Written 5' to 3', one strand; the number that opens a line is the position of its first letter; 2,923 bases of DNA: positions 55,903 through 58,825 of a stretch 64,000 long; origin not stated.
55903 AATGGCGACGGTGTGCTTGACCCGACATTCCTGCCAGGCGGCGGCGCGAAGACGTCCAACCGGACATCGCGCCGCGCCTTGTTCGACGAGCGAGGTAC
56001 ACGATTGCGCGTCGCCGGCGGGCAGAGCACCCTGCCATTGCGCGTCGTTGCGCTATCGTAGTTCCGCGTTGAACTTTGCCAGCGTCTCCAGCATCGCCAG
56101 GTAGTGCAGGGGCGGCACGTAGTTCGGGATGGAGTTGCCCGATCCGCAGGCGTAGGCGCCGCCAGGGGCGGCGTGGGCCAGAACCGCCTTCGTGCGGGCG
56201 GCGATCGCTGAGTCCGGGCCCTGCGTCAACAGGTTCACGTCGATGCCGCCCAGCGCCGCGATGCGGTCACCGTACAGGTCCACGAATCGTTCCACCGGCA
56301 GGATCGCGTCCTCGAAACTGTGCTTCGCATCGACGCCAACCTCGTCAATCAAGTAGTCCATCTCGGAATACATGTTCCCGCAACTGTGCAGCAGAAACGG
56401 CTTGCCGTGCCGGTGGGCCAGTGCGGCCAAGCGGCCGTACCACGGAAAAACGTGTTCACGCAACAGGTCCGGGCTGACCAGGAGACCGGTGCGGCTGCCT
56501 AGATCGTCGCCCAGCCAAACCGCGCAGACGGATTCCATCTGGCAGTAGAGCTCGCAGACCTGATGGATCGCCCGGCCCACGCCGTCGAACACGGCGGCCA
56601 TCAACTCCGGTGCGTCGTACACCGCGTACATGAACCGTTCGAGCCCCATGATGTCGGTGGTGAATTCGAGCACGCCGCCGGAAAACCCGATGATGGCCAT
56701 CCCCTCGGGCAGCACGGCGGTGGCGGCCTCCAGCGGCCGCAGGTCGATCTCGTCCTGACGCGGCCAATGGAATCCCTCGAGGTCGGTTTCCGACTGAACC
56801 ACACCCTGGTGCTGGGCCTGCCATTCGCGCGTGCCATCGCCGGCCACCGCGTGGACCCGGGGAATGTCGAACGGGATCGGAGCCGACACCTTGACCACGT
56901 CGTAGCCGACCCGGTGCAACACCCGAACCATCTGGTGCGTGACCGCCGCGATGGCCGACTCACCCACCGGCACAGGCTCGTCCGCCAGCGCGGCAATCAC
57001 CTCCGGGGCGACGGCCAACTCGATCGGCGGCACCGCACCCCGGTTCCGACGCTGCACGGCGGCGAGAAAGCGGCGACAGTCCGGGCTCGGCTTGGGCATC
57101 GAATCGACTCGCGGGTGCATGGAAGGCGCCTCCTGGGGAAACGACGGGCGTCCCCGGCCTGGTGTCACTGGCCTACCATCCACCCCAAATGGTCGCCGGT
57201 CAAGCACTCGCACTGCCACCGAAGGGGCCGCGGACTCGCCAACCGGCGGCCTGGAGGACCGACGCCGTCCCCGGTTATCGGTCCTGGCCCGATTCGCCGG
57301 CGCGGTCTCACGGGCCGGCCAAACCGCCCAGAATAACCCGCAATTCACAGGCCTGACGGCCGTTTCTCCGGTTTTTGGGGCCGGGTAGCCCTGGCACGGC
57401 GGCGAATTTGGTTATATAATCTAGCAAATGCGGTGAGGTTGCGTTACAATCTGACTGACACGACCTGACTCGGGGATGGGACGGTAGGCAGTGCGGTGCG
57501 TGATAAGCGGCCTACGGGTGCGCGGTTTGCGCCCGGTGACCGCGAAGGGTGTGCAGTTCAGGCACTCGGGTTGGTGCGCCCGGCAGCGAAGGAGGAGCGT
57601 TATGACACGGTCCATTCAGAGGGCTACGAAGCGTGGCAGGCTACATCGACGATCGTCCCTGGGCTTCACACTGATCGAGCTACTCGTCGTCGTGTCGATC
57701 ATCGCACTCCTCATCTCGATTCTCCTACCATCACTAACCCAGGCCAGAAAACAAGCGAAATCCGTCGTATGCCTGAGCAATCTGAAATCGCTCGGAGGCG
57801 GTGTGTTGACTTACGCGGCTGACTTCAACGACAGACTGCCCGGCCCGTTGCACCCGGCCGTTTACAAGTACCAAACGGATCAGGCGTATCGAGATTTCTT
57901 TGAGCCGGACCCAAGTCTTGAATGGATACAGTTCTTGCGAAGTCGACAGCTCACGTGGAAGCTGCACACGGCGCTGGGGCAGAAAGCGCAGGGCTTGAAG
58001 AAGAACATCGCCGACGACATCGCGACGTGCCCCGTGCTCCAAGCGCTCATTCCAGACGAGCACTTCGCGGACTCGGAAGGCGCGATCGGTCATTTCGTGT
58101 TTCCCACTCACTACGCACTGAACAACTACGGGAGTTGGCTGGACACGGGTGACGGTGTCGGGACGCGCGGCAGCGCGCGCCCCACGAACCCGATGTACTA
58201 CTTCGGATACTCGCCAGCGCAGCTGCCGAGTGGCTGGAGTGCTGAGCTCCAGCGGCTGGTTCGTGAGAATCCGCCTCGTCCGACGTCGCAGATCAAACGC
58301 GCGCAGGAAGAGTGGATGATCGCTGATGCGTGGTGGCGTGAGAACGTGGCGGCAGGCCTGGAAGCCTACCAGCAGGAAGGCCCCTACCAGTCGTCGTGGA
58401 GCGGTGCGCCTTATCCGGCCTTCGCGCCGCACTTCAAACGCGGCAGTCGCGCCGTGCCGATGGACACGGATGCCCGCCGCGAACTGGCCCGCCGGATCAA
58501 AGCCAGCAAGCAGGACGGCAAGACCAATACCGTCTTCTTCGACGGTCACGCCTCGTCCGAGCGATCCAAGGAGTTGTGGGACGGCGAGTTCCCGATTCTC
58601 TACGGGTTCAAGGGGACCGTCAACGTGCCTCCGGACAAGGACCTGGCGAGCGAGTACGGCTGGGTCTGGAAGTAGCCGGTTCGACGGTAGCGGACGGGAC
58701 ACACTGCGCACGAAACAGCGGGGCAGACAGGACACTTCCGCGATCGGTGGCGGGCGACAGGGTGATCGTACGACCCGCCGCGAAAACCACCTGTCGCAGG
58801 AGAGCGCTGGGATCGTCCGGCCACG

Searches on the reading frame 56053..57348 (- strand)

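Call 11: search_protein_families(library=pfam, proteins=[window:56053-57348:-], max_evalue=0.001)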
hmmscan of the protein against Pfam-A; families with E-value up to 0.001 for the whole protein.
window:56053-57348:- (431 aa): 1 family
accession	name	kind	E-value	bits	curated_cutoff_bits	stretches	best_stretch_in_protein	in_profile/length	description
PF01208.23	URO-D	-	1.9e-16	60.4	23.9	1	210-424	130-344/346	Uroporphyrinogen decarboxylase (URO-D)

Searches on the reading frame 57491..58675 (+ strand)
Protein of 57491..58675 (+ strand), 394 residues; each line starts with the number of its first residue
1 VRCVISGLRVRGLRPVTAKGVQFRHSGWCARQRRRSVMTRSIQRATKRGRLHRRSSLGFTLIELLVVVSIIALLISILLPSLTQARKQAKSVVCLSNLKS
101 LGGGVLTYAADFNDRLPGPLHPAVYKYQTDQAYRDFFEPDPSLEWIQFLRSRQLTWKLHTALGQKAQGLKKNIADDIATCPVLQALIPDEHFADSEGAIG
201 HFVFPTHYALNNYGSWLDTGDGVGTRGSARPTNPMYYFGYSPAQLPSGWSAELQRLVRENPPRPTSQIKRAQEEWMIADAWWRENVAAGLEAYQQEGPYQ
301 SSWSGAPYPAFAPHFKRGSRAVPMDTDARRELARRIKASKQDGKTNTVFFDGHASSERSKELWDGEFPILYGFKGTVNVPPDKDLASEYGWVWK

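Call 50: search_protein_families(library=pfam, proteins=[window:57491-58675:+], max_evalue=0.1)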
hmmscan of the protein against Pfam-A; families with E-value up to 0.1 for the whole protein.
window:57491-58675:+ (394 aa): 2 families
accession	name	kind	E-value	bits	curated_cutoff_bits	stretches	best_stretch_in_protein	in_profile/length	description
PF07963.17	N_methyl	-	2.6e-06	27.2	21.2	1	53-79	1-27/27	Prokaryotic N-terminal methylation motif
PF11026.13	DUF2721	-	0.071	13.4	28.3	0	32-79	43-90/129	Protein of unknown function (DUF2721)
